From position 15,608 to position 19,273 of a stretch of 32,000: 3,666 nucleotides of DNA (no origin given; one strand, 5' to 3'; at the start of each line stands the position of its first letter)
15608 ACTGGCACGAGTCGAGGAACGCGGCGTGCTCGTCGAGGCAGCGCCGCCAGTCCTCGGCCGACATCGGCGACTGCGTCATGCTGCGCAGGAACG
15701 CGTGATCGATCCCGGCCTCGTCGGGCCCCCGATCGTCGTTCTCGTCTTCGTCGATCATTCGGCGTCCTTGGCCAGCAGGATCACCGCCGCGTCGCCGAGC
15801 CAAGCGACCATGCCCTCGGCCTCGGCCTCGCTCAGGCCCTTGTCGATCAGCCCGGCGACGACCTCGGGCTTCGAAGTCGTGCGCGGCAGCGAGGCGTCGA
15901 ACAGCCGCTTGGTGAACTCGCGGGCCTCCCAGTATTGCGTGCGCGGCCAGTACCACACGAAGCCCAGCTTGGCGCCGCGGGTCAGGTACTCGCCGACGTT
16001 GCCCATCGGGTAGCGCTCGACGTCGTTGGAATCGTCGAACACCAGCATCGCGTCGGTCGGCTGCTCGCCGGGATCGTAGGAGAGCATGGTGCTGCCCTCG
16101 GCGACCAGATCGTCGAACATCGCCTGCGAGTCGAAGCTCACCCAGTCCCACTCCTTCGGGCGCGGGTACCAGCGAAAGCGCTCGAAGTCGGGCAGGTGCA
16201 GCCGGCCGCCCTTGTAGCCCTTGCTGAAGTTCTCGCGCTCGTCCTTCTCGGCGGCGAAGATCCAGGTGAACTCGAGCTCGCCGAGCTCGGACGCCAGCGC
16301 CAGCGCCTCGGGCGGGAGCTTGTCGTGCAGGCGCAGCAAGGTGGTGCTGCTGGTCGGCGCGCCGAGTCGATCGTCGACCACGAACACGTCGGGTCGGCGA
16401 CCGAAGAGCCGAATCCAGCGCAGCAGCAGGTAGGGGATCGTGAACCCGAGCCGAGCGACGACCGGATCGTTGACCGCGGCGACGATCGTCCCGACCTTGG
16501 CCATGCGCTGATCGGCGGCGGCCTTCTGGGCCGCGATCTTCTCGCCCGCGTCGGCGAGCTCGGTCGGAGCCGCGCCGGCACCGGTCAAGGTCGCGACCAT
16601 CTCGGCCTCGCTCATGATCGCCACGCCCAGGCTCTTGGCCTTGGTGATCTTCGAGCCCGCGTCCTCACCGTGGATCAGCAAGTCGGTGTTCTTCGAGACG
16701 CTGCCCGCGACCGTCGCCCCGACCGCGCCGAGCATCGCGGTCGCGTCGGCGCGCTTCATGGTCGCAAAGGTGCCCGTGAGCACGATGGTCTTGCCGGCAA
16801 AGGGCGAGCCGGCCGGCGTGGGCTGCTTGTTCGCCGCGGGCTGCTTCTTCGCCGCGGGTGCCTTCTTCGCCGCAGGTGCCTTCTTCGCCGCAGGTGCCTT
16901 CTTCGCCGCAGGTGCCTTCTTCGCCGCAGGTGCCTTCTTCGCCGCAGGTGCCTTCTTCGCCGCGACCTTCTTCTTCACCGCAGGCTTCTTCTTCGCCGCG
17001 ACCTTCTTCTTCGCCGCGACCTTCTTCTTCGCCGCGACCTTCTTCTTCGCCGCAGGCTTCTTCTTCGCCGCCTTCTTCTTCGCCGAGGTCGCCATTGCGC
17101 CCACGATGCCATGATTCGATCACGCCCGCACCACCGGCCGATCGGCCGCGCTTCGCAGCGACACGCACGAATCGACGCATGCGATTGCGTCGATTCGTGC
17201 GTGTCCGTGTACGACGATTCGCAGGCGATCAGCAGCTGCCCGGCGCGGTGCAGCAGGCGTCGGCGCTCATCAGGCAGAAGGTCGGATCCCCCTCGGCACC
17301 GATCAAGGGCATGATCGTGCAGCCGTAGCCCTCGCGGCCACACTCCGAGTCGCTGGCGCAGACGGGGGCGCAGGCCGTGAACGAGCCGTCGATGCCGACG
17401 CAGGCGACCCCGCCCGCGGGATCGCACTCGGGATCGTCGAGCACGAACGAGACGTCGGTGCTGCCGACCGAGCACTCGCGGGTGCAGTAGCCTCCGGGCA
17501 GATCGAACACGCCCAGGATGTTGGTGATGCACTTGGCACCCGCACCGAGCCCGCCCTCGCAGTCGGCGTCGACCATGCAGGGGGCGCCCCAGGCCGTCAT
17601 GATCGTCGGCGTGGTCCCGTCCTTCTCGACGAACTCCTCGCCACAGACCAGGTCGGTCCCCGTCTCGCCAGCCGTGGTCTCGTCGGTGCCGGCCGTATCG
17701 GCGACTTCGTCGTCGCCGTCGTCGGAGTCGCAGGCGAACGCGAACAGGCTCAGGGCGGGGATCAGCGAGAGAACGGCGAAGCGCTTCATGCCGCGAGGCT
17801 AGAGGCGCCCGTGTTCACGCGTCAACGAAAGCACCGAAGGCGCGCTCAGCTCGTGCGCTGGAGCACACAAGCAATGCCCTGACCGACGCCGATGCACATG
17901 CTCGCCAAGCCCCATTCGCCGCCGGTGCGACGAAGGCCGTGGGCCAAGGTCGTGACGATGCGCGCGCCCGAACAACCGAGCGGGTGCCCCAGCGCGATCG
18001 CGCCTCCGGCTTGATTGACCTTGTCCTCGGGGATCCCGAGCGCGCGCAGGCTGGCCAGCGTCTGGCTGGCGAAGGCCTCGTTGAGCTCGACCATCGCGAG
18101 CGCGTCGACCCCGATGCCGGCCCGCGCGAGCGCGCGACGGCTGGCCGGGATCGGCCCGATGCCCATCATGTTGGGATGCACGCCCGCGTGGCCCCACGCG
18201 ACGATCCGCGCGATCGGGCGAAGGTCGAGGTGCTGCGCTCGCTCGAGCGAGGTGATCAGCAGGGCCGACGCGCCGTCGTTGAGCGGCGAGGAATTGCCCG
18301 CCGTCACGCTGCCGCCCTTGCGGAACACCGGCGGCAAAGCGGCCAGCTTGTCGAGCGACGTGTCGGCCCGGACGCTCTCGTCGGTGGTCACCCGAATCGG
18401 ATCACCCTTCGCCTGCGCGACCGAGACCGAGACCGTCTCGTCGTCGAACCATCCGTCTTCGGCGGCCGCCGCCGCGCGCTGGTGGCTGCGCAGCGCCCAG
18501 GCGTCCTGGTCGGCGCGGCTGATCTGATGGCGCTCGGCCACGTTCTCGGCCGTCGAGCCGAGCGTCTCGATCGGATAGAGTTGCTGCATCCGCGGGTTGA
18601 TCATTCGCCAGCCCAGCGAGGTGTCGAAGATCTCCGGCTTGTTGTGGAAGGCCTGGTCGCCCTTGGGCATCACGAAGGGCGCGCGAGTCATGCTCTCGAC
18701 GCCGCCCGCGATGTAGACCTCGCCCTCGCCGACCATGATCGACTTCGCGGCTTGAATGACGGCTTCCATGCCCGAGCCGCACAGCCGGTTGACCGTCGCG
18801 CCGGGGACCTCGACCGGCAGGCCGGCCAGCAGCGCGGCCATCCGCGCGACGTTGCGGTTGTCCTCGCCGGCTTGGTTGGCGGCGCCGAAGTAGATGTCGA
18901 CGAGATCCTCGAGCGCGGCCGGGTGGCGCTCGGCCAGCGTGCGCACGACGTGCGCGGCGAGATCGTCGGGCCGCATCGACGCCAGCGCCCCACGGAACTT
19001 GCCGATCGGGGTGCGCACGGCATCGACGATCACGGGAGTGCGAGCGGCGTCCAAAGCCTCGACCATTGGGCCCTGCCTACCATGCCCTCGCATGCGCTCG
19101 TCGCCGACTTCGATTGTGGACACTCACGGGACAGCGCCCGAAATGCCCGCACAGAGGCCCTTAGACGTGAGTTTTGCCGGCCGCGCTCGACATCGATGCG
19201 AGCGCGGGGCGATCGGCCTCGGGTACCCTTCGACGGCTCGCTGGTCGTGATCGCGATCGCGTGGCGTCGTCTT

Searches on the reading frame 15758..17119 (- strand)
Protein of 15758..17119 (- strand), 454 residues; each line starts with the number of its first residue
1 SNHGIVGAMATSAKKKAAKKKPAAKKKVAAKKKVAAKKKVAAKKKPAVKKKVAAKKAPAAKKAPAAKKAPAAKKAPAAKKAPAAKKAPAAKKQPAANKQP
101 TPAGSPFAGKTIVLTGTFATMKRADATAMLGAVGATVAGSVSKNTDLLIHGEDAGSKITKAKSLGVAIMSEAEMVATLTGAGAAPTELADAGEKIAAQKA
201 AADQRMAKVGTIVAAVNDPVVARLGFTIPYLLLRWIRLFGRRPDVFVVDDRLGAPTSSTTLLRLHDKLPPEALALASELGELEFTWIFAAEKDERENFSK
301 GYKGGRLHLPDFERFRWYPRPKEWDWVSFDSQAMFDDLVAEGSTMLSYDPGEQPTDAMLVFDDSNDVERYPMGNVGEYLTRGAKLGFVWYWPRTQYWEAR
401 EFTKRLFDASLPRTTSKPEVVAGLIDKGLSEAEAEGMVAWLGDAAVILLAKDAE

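Call 95: search_protein_families(library=pfam, proteins=[window:15758-17119:-], max_evalue=0.00001)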
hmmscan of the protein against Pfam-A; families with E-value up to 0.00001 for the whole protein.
window:15758-17119:- (454 aa): 1 family
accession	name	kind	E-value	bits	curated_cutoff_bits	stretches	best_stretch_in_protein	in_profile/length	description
PF00533.33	BRCT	-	6.9e-12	45.9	21.3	1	104-176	3-76/78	BRCA1 C Terminus (BRCT) domain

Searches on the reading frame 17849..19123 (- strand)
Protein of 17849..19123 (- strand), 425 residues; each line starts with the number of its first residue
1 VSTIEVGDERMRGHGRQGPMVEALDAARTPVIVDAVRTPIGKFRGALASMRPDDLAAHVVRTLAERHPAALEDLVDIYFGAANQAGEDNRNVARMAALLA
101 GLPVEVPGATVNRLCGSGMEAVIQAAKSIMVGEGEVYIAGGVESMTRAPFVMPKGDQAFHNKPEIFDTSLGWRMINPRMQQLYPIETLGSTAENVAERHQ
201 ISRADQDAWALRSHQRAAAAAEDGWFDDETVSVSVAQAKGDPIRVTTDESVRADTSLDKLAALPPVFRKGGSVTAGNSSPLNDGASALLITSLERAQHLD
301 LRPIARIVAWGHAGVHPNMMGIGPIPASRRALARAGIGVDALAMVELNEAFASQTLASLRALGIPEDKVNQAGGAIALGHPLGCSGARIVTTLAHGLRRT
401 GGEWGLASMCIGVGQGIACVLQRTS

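Call 95: search_protein_families(library=pfam, proteins=[window:17849-19123:-], max_evalue=0.00001)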
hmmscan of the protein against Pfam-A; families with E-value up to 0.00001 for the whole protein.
window:17849-19123:- (425 aa): 2 families
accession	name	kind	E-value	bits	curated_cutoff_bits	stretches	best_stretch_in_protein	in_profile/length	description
PF00108.29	Thiolase_N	-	2e-77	260.5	26.4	1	31-292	2-258/260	Thiolase, N-terminal domain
PF02803.24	Thiolase_C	-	9.2e-46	154.9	27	1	302-423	2-123/123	Thiolase, C-terminal domain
